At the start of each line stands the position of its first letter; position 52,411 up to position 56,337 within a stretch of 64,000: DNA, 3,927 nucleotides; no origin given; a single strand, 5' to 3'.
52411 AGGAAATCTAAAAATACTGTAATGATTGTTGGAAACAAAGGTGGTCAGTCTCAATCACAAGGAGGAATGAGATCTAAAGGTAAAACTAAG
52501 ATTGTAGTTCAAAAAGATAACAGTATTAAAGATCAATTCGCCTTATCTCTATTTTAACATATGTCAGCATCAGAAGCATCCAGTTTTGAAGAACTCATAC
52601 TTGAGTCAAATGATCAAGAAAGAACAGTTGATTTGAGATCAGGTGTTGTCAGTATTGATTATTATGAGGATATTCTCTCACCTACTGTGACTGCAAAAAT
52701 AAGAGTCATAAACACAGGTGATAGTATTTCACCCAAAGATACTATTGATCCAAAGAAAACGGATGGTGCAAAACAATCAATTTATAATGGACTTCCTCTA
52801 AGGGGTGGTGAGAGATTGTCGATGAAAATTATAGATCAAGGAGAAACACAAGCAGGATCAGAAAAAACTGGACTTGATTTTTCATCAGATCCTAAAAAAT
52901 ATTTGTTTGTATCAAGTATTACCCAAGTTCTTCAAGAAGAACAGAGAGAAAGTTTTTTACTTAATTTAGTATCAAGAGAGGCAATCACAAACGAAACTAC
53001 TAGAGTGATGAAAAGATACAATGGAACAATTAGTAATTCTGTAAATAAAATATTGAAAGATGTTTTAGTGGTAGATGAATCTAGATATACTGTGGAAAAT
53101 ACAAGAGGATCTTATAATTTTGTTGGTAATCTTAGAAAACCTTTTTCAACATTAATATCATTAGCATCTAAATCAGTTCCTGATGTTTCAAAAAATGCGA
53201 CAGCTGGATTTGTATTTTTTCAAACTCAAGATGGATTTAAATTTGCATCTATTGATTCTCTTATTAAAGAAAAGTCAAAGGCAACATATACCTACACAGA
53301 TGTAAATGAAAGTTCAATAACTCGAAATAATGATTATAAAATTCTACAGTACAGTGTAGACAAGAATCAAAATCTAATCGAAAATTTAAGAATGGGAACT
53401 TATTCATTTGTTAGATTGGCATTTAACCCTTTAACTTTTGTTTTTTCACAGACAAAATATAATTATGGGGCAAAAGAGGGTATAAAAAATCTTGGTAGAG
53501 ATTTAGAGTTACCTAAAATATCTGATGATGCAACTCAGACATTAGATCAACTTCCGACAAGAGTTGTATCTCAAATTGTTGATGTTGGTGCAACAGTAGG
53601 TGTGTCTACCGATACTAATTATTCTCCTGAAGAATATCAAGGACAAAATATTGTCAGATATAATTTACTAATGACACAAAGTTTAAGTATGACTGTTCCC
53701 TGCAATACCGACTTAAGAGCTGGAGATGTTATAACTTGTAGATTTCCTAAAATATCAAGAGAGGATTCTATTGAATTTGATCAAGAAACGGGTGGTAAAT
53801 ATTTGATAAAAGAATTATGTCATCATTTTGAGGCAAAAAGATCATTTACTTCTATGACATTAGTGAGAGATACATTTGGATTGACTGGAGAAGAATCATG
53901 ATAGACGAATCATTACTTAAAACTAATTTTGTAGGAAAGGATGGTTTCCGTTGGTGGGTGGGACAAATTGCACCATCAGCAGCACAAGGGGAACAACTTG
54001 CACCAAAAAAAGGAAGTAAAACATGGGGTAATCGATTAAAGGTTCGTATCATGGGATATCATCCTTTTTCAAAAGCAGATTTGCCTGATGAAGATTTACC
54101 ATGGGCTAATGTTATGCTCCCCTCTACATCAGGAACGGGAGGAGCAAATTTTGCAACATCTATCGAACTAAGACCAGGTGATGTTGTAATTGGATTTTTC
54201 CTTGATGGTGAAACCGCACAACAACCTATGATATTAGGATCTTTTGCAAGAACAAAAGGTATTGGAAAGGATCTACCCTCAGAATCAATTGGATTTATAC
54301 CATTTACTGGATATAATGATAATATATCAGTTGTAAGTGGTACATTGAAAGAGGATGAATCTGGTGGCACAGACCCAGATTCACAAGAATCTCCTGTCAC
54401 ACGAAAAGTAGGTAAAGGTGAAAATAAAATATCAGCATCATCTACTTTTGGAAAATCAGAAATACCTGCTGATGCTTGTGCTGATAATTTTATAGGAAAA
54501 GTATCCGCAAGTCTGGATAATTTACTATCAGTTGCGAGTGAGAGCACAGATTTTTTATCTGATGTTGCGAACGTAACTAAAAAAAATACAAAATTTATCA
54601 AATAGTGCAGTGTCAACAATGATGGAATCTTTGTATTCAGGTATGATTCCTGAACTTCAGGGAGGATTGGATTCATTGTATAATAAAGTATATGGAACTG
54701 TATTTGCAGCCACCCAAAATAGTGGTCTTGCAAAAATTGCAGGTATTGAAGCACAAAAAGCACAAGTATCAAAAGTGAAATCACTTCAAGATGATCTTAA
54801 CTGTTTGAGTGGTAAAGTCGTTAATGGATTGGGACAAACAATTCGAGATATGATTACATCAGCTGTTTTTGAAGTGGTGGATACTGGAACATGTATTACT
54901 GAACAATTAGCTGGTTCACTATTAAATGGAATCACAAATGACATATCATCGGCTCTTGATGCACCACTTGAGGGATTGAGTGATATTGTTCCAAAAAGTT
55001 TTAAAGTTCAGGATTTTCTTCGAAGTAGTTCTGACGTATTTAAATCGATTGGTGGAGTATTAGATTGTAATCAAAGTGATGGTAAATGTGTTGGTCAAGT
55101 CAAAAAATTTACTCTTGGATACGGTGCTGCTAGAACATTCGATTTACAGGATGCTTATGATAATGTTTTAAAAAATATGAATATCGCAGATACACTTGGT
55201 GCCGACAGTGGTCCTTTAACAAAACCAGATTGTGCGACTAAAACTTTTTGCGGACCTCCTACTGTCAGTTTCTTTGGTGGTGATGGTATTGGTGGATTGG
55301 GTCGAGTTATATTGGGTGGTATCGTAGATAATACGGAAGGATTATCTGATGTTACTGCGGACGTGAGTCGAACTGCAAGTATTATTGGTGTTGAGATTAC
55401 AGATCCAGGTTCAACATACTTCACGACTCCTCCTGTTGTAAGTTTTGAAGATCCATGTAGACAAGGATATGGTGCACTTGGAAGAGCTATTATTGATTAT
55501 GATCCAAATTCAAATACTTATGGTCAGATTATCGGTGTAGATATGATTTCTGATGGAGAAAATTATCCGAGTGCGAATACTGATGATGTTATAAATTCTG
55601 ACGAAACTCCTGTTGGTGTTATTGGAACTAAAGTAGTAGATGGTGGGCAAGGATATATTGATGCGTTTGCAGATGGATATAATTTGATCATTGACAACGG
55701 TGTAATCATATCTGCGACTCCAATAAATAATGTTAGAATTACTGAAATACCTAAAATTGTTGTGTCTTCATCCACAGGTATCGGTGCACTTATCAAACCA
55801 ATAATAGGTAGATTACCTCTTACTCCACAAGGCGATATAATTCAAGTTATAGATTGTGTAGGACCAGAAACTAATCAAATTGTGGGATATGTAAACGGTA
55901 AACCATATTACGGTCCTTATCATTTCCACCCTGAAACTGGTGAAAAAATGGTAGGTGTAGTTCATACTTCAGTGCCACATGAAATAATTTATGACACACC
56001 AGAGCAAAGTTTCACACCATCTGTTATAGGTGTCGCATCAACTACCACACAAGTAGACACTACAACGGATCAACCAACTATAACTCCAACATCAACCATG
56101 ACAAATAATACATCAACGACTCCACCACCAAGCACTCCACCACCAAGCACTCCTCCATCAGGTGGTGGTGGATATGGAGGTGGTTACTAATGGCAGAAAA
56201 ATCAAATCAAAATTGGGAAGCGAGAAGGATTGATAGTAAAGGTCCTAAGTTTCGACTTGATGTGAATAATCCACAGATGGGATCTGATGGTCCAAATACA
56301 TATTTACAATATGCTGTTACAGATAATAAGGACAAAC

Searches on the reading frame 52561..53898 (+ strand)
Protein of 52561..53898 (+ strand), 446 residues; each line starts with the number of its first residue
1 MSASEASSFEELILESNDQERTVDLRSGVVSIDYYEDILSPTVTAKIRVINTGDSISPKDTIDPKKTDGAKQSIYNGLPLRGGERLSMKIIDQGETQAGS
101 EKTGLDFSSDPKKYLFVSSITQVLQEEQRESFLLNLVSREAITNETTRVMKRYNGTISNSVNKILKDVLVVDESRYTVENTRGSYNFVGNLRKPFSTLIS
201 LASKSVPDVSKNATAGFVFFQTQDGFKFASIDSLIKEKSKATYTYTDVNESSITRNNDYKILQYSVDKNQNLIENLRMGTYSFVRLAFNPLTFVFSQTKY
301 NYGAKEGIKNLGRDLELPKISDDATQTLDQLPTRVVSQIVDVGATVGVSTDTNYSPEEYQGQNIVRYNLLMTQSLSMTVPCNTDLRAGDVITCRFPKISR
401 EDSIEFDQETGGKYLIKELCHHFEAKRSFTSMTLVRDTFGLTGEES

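Call 3: search_protein_families(library=pfam, proteins=[window:52561-53898:+], max_evalue=0.01)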
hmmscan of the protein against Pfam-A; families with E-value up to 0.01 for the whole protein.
window:52561-53898:+ (446 aa): 1 family
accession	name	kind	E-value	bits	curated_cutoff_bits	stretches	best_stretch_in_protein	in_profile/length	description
PF08647.16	BRE1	-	0.004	17.6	27.9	1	233-277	35-79/95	BRE1 E3 ubiquitin ligase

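Call 4: search_protein_families(library=phrogs, proteins=[window:52561-53898:+], max_evalue=0.001)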
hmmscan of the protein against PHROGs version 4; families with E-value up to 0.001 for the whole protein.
window:52561-53898:+ (446 aa): 3 families
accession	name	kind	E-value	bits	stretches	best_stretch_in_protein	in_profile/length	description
phrog_350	-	tail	2.3e-100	337.6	1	8-444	12-433/436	tail protein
phrog_24827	-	tail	4.4e-16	60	1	214-438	20-279/282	tail protein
phrog_1390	-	tail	1.4e-05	25.5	0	364-434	255-323/328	tail protein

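Call 81: search_solved_structures(query=window:52561-53898:+, max_evalue=10)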
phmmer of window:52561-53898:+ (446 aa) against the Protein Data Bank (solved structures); distinct sequences matched with E-value up to 10: 0.

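Call 82: search_protein_families(library=ncbifam, proteins=[window:52561-53898:+], max_evalue=0.1)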
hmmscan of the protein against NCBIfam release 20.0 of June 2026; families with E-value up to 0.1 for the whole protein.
window:52561-53898:+ (446 aa): 1 family
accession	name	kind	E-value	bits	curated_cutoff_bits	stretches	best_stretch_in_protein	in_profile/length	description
NF010678.0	PRK14076.1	equivalog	0.0088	15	493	1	231-278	415-462/570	bifunctional NADP phosphatase/NAD kinase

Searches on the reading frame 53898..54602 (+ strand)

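Call 3: search_protein_families(library=pfam, proteins=[window:53898-54602:+], max_evalue=0.01)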
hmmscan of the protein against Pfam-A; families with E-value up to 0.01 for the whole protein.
window:53898-54602:+ (235 aa): 1 family
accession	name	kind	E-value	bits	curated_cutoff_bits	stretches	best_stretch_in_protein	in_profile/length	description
PF06714.17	Gp5_OB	-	8e-06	26.6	25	1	60-134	13-83/144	Gp5 N-terminal OB domain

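Call 4: search_protein_families(library=phrogs, proteins=[window:53898-54602:+], max_evalue=0.001)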
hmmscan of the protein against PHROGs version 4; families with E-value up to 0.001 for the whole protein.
window:53898-54602:+ (235 aa): 4 families
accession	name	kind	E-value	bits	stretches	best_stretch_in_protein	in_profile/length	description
phrog_1922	-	tail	8.7e-58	197.6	1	1-220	1-244/932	baseplate hub subunit and tail lysozyme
phrog_694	-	tail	2.9e-27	96.3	1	8-151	12-146/851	baseplate hub and tail lysozyme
phrog_33098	-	tail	1.1e-23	84.9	1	5-116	6-121/641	baseplate hub and tail lysozyme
phrog_430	-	tail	2.1e-22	80.3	1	46-138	36-118/868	baseplate hub subunit and tail lysozyme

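Call 82: search_protein_families(library=ncbifam, proteins=[window:53898-54602:+], max_evalue=0.1)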
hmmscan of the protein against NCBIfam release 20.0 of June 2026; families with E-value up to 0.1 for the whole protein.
window:53898-54602:+ (235 aa): 0 families

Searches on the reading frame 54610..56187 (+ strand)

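Call 82: search_protein_families(library=ncbifam, proteins=[window:54610-56187:+], max_evalue=0.1)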
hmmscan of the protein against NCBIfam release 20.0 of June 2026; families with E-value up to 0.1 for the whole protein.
window:54610-56187:+ (526 aa): 1 family
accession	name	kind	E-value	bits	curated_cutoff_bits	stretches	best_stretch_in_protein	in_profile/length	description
TIGR01123.1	ilvE_II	equivalog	0.092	11.7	250.05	1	33-111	146-222/313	branched-chain-amino-acid transaminase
